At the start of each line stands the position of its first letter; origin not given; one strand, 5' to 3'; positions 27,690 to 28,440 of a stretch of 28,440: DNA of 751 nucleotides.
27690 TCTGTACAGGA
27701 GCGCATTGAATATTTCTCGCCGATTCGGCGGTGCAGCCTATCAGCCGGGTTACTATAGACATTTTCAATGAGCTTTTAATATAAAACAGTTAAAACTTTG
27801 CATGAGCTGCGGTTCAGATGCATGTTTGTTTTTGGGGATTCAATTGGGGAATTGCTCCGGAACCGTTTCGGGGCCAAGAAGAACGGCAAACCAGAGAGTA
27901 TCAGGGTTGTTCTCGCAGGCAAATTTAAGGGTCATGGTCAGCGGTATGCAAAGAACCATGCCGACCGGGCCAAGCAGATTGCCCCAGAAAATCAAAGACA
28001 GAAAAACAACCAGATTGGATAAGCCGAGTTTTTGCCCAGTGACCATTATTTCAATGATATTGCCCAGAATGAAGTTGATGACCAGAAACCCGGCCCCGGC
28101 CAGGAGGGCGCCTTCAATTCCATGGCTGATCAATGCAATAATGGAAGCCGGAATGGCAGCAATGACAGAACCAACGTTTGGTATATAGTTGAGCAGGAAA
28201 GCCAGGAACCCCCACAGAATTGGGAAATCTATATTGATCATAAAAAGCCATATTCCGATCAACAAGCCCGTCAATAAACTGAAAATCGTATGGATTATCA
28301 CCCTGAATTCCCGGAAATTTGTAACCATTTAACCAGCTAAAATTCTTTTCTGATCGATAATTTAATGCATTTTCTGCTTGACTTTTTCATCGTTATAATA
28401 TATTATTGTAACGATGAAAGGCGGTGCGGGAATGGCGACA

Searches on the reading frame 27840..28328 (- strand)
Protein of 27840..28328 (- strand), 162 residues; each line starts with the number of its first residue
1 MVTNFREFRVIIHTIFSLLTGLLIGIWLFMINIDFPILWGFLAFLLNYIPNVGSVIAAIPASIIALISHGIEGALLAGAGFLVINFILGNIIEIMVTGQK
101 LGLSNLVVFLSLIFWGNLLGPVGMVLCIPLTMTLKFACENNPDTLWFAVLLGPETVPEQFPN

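Call 9: search_protein_families(library=pfam, proteins=[window:27840-28328:-], max_evalue=0.001)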
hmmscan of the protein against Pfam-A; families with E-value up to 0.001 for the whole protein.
window:27840-28328:- (162 aa): 1 family
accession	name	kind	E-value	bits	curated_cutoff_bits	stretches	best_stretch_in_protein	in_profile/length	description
PF01594.21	AI-2E_transport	-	7.6e-30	104.6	34.3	1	12-138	197-323/327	AI-2E family transporter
